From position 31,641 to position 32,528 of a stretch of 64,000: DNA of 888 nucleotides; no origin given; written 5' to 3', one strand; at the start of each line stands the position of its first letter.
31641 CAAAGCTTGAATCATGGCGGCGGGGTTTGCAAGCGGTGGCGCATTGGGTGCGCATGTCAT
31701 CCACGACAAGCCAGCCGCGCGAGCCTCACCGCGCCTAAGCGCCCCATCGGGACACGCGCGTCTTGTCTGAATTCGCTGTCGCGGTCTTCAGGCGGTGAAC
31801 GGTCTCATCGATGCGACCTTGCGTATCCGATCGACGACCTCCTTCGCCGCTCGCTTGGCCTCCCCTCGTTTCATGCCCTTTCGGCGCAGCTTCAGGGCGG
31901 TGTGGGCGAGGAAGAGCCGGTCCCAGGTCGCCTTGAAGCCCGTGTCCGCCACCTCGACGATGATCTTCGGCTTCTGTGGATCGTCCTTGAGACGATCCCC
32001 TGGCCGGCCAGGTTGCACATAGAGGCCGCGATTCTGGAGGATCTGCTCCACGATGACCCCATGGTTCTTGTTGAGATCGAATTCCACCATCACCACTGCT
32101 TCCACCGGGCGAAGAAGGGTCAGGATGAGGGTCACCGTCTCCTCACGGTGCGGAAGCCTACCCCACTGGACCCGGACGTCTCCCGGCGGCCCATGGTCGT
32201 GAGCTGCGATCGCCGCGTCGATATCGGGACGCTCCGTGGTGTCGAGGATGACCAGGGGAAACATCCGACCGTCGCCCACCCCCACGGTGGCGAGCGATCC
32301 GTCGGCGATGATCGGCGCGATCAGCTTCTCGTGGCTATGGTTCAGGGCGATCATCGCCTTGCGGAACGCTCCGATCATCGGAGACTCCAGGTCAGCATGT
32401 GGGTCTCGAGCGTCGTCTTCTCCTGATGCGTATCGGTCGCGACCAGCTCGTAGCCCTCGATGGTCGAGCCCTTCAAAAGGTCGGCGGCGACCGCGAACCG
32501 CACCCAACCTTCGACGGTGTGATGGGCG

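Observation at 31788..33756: Translationally coupled three-gene operon of unknown function (helical protein, single-pass membrane protein, 196-aa protein)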

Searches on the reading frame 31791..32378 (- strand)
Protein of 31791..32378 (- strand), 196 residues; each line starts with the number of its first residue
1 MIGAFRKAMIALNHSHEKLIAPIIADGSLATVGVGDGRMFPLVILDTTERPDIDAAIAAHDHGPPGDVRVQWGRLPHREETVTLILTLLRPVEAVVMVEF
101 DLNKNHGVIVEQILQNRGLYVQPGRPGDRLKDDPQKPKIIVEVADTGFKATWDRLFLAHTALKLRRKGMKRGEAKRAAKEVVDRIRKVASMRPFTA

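Call 4: search_protein_families(library=pfam, proteins=[window:31791-32378:-], max_evalue=1)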
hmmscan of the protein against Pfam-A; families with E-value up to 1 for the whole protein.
window:31791-32378:- (196 aa): 0 families

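Call 5: search_protein_families(library=padloc, proteins=[window:31791-32378:-], max_evalue=1)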
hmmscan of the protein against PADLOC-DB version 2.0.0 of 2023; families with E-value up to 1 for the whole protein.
window:31791-32378:- (196 aa): 0 families

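Call 6: search_protein_families(library=ncbifam, proteins=[window:31791-32378:-], max_evalue=1)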
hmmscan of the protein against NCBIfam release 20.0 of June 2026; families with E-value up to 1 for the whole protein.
window:31791-32378:- (196 aa): 1 family
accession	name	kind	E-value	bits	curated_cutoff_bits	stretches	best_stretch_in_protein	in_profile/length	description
NF005616.0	PRK07373.1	equivalog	0.086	11.3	646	1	70-109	338-377/449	DNA polymerase III subunit alpha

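Call 7: search_protein_families(library=phrogs, proteins=[window:31791-32378:-], max_evalue=1)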
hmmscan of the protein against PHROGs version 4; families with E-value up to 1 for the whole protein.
window:31791-32378:- (196 aa): 0 families

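Call 8: find_homologous_proteins(query=window:31791-32378:-)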
Query window:31791-32378:- (196 aa): 30 proteins with E <= 0.001 among 297 candidates.
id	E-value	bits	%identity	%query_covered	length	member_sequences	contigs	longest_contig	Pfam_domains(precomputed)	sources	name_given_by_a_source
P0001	3.8e-120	417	96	100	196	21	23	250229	-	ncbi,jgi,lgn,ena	-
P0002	3.3e-109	381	88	100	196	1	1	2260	-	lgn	-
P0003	1.5e-95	336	75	100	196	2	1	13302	-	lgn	-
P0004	4.2e-95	335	74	100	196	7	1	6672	-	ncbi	ncbi:hypothetical protein D3C72_529280 [compost metagenome]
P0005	2.5e-92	326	94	81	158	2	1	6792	-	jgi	jgi:hypothetical protein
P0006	2.9e-81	290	65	96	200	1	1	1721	-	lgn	-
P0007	2.5e-68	248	56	98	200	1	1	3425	-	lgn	-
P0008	3.3e-63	231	57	96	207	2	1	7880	-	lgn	-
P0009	1.0e-61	226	52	100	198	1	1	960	-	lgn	-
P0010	3.8e-60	221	57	95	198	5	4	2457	-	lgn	-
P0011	7.8e-59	217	55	95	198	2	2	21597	-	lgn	-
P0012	4.5e-58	214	51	98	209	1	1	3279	-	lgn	-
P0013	1.2e-57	213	51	98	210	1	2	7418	-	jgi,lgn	jgi:hypothetical protein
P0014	2.0e-56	209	50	98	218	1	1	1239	-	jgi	jgi:hypothetical protein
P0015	2.9e-55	205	48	98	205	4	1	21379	-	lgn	-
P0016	1.9e-52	196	48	98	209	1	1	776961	-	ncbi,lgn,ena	-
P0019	3.0e-48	182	42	95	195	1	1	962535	-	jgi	jgi:hypothetical protein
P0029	3.4e-33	133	42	87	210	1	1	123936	-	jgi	jgi:hypothetical protein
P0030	3.2e-27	114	35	92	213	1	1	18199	-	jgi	jgi:hypothetical protein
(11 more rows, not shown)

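Call 10: find_encoding_contigs(protein=P0016, flank=8000, max_places=2)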
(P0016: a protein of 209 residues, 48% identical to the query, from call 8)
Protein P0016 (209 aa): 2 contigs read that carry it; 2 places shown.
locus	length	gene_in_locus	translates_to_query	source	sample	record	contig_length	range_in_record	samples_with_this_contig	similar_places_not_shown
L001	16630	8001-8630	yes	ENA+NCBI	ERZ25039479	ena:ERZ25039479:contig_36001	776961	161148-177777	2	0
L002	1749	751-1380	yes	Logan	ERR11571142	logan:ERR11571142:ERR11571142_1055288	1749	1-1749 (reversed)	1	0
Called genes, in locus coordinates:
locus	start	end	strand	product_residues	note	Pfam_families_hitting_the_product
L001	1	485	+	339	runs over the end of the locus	PF00561:Abhydrolase_1, PF12146:Hydrolase_4, PF12697:Abhydrolase_6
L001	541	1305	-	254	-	PF02481:DNA_processg_A, PF17782:WHD_DprA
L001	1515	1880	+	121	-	PF13340:DUF4096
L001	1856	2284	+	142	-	PF01609:DDE_Tnp_1, PF13359:DDE_Tnp_4 (weak), PF13612:DDE_Tnp_1_3, PF13586:DDE_Tnp_1_2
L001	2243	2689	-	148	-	PF21102:DprA_N, PF02481:DNA_processg_A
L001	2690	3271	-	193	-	PF02660:G3P_acyltransf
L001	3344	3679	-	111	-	-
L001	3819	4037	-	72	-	-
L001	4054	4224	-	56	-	PF13474:SnoaL_3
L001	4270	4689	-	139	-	-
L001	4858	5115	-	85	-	-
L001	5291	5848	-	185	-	-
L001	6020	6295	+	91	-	-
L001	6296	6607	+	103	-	PF05016:ParE_toxin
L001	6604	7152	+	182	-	PF00239:Resolvase, PF02796:HTH_7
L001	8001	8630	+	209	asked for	-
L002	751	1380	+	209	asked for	-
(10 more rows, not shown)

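Call 11: find_encoding_contigs(protein=P0019, flank=8000, max_places=2)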
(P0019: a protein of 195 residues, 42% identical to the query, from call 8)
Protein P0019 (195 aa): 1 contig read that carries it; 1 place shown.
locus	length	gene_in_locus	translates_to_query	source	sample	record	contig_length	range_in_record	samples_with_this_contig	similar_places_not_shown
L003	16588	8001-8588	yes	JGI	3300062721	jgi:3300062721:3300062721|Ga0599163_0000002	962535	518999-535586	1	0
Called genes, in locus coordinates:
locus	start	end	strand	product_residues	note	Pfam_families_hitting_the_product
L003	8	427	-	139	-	PF01850:PIN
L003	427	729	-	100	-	PF12728:HTH_17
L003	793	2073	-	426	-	PF01979:Amidohydro_1, PF07969:Amidohydro_3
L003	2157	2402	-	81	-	-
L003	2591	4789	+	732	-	PF02225:PA, PF04389:Peptidase_M28, PF04253:TFR_dimer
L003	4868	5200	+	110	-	PF13366:PDDEXK_3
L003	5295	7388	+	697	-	PF02897:Peptidase_S9_N, PF00326:Peptidase_S9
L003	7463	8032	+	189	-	-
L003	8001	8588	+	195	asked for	-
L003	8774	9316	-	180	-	PF01850:PIN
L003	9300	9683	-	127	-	-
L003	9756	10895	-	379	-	PF00144:Beta-lactamase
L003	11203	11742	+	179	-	-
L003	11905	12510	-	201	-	PF03162:Y_phosphatase2, PF22741:PTP-NADK, PF13350:Y_phosphatase3 (faint), PF22784:PTP-SAK, PF22785:Tc-R-P, PF00782:DSPc, PF14566:PTPlike_phytase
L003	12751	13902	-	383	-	PF00988:CPSase_sm_chain, PF00117:GATase, PF07722:Peptidase_C26 (weak)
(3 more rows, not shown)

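Call 12: find_encoding_contigs(protein=P0029, flank=8000, max_places=2)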
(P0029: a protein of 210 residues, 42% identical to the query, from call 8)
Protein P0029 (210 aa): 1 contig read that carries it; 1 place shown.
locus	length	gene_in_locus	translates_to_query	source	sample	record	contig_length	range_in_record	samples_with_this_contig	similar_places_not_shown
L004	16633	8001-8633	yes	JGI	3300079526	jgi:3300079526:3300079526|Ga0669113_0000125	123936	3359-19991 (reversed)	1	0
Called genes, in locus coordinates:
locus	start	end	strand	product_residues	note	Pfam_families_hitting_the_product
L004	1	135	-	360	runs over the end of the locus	PF00437:T2SSE, PF27713:UCP018868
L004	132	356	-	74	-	-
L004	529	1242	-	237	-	PF04335:VirB8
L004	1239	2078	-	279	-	PF04610:TrbL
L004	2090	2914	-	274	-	-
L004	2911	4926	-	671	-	PF27097:VirB4_TrbE_N, PF03135:CagE_TrbE_VirB (weak), PF03524:CagX, PF03743:TrbI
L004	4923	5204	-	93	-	PF05101:VirB3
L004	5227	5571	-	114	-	PF04956:TrbC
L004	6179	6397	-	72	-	-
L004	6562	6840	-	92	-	-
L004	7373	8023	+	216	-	-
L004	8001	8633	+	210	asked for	-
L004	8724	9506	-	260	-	PF13091:PLDc_2, PF00614:PLDc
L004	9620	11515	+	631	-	-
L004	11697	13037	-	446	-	PF07690:MFS_1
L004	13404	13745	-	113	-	-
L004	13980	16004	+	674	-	PF00930:DPPIV_N (faint), PF26549:Tricorn_N, PF26549:Tricorn_N, PF02129:Peptidase_S15 (weak), PF20434:BD-FAE, PF00561:Abhydrolase_1 (weak), PF00326:Peptidase_S9, PF01738:DLH, +4 more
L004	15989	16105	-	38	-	-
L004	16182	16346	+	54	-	-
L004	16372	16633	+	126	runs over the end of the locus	-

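Call 13: find_encoding_contigs(protein=P0030, flank=8000, max_places=2)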
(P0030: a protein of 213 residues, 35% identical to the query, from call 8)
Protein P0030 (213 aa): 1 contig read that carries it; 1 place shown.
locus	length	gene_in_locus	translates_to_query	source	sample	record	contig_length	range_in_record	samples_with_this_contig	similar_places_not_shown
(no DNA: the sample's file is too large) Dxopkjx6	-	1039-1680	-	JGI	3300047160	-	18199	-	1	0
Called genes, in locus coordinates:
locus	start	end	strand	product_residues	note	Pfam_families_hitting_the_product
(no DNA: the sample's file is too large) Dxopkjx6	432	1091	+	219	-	-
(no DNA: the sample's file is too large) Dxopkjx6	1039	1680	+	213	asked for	-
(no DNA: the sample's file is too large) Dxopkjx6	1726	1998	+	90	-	-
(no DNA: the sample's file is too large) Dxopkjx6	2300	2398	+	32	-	-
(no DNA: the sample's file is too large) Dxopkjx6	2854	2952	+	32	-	-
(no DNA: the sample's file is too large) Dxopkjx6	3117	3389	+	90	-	PF04993:TfoX_N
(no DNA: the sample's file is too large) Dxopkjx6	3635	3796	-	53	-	-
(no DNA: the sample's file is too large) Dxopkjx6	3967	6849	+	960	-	PF13676:TIR_2, PF14559:TPR_19 (faint)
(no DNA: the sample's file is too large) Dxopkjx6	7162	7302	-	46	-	-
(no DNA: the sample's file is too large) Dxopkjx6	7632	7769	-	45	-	-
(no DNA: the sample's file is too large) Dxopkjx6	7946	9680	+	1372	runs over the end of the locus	PF07669:Eco57I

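Call 17: find_related_loci(query=A1, collection=genome_contigs, flank=10000)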
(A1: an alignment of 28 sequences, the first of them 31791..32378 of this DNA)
Query A1 (196 aa) in genome_contigs; peptide patterns used: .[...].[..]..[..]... (x = any residue, [..] = any of these).
100 stretches matched a pattern; 35 encode a relative of the query (tblastn E <= 1e-3); 35 distinct loci.
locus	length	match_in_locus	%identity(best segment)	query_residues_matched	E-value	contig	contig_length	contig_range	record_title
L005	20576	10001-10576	57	5-196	3e-67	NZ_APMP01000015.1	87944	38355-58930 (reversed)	Caulobacter vibrioides OR37 OR37_contig00015, whole genome shotgun sequence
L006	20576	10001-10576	57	5-196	3e-67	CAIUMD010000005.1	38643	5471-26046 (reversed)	MAG: uncultured Caulobacterales bacterium isolate MJ120716A_bin-1003 genome assembly, contig: bin-1003:005/122, whole ge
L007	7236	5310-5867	46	6-192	1e-52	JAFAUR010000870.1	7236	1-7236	MAG: Acidobacteriaceae bacterium isolate CP_BM_RX_15 BM_RX_k147_9770801, whole genome shotgun sequence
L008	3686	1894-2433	48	5-184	2e-52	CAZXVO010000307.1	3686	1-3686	MAG TPA_asm: uncultured Phenylobacterium sp. isolate SRP285395_co2_86 genome assembly, contig: NODE_40798_length_3686_co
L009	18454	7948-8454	48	23-192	3e-52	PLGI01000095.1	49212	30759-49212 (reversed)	MAG: Syntrophaceae bacterium isolate bog_1110 73.20110800_S3D.35_contig_2112, whole genome shotgun sequence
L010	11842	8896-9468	43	1-192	2e-51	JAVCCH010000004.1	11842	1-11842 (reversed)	MAG: Candidatus Tenebribacter davisii isolate MAG_3300035698_1468 Ga0374944_141948, whole genome shotgun sequence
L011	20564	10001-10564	44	6-193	1e-50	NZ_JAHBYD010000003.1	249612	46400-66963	MAG: Phenylobacterium sp. isolate ACE_PRO15 PRO15_3, whole genome shotgun sequence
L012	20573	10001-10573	38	1-192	3e-49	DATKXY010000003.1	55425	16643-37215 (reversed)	MAG TPA_asm: archaeon isolate SMAG_U14205 k141_2064740, whole genome shotgun sequence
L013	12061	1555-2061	46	23-192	1e-48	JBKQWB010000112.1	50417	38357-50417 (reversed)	MAG: Smithella sp. isolate SEr3G3H3I__bin_216 SEr3G3H3I_000000426477, whole genome shotgun sequence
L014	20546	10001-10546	42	10-192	9e-49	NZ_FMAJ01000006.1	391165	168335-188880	Rhizobium aethiopicum strain HBR26, whole genome shotgun sequence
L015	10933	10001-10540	43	12-192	4e-46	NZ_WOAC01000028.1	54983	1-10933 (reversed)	Mesorhizobium xinjiangense strain lm94 scaffold28.1-size54983, whole genome shotgun sequence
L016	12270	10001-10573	40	2-192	2e-44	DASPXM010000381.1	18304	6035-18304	MAG TPA_asm: Verrucomicrobiia bacterium isolate SMAG_U11567 k141_588114, whole genome shotgun sequence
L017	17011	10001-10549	41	12-192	3e-44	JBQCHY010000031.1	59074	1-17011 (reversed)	MAG: Xanthobacteraceae bacterium isolate bin752 k141_769833, whole genome shotgun sequence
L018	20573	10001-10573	42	5-192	4e-43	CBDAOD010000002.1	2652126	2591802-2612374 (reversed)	MAG: Vicinamibacterales bacterium isolate 1282e159-6dd2-4713-bfde-212400ec611b genome assembly, contig: contig_2, whole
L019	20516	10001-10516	42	20-192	1e-42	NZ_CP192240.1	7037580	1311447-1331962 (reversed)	Verrucosispora sp. TAA-831 chromosome, complete genome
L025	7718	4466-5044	38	2-191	2e-39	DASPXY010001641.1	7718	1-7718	MAG TPA_asm: Gemmataceae bacterium isolate SMAG_U11579 k141_1880230, whole genome shotgun sequence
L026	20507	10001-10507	41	23-192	1e-39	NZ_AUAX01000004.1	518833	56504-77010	Hamadaea tsunoensis DSM 44101 G401DRAFT_scaffold00004.4_C, whole genome shotgun sequence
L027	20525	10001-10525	39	17-192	5e-36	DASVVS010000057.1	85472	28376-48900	MAG TPA_asm: Thermoleophilaceae bacterium isolate SMAG_U3349 k141_184128, whole genome shotgun sequence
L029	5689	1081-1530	44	38-187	5e-36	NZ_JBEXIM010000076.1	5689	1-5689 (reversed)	Micromonospora sp. NPDC005171 NPDC005171_288_H1.ctg-0076, whole genome shotgun sequence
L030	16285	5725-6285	33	5-194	2e-34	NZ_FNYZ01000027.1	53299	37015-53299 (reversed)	Sphingobium sp. AP50, whole genome shotgun sequence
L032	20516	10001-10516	38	20-192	2e-33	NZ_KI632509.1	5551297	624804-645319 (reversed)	Haloechinothrix halophila YIM 93223 AmyhaDRAFT_Scaffold1.1, whole genome shotgun sequence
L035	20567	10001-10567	37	10-194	4e-31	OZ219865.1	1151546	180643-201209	MAG: Alphaproteobacteria bacterium isolate 558767b7-c9c4-4971-8057-2abcdc083aa7 genome assembly, chromosome: 1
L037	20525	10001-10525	39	17-192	5e-28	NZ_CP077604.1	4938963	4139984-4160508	Aquihabitans sp. G128 chromosome, complete genome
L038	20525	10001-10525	31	2-182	7e-24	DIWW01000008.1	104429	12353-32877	MAG TPA_asm: Peptococcaceae bacterium UBA6096 UBA6096_contig_3020, whole genome shotgun sequence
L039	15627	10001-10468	32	23-180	1e-22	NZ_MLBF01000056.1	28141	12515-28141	Desulfosporosinus metallidurans strain OL contig00056, whole genome shotgun sequence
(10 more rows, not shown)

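Call 23: predict_structure(alignment_id=A1)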
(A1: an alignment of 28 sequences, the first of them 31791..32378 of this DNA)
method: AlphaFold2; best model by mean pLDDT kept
length: 196 residues; sequences in the alignment: 28
mean_pLDDT: 89.7   pTM: 0.86
mean pLDDT of the five models: 89.7, 89.7, 88.1, 87.8, 86.0
residues with pLDDT >= 90: 138; 70-90: 49; 50-70: 5; < 50: 4
segments of 3 or more residues with pLDDT < 50: none
pLDDT, mean of each block of 10 residues (from residue 1): 69 91 91 78 96 93 83 91 94 94 94 93 95 91 92 95 97 97 89 56
secondary structure, 60 per line:
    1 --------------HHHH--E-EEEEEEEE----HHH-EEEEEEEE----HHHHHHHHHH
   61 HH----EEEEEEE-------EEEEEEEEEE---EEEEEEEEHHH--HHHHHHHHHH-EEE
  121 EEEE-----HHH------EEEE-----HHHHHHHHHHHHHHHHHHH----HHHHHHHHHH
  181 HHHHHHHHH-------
elements in order: H15-18 E23-30 E39-46 H51-62 E67-73 E81-90 E94-101 H107-116 E118-124 E139-142 H148-166 H171-189

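Call 27: fold_search(model_id=the predicted structure, library=pdb)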
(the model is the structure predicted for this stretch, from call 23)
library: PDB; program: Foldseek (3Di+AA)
matches with E <= 10: 772; with E <= 0.001: 0
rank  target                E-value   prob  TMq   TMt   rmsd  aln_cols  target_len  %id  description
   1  2arh_A                9.5e-02  0.09  0.16  0.16  15.2       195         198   11  Crystal Structure of a Protein of Unknown Function AQ1966 from Aquifex aeolicus VF5 (released 2005-10-04)
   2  6cfw_K                1.1e-01  0.18  0.16  0.19  12.9        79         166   10  cryoEM structure of a respiratory membrane-bound hydrogenase (released 2018-05-23)
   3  4ls9_A                1.4e-01  0.13  0.15  0.10  10.9        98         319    8  Structure of mycobacterial nrnA homolog reveals multifunctional nuclease activities (released 2014-07-16)
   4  4az1_A                2.0e-01  0.08  0.17  0.13  16.0       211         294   12  Crystal structure of the Trypanosoma cruzi protein tyrosine phosphatase TcPTP1, a potential therapeutic target for Cha (released 2012-11-21)
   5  9csj_B                2.1e-01  0.14  0.14  0.10  10.5        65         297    9  Crystal structure of human glyoxalase domain-containing protein 4 (GLOD4) at 2.33 A resolution. (released 2025-08-13)
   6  9csj_A                2.1e-01  0.14  0.14  0.10  10.5        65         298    9  Crystal structure of human glyoxalase domain-containing protein 4 (GLOD4) at 2.33 A resolution. (released 2025-08-13)
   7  1r8x_B                2.1e-01  0.11  0.16  0.11  16.7       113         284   15  Crystal Structure of Mouse Glycine N-Methyltransferase (Tetragonal Form) (released 2004-09-21)
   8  2idj_B                2.2e-01  0.08  0.14  0.10  15.8        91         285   14  Crystal Structure of Rat Glycine N-Methyltransferase Apoprotein, Monoclinic Form (released 2006-12-19)
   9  8shk                  2.2e-01  0.04  0.12  0.07  15.5       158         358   14  Structure of binary complex of mouse cGAS and bound ATP (released 2024-04-24)
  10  7uyq_C                2.5e-01  0.07  0.12  0.08  14.6       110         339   14  Structure of GTP binds to Cyclic GMP AMP synthase (cGAS) through Mg coordination (released 2023-05-10)
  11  2asi_A                2.5e-01  0.06  0.12  0.07  16.9        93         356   11  ASPARTIC PROTEINASE (released 1996-08-01)
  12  7uux_C                2.5e-01  0.05  0.12  0.07  15.1       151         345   13  ATP binds to Cyclic GMP AMP synthase (cGAS) through Mg coordination (released 2023-05-03)
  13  8g2q_C                3.0e-01  0.05  0.14  0.09  17.5       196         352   10  Structure of Ternary Complex of mouse cGAS with dsDNA and Bound GTP (released 2024-06-19)
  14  4ley_A                3.0e-01  0.05  0.13  0.07  15.3       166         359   13  Structure of mouse cGAS bound to 18 bp DNA (released 2013-12-25)
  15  3thr_C                3.2e-01  0.06  0.13  0.10  16.3       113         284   15  Crystal structure of rat native liver Glycine N-methyltransferase complexed with 5-methyltetrahydrofolate monoglutamat (released 2011-11-16)
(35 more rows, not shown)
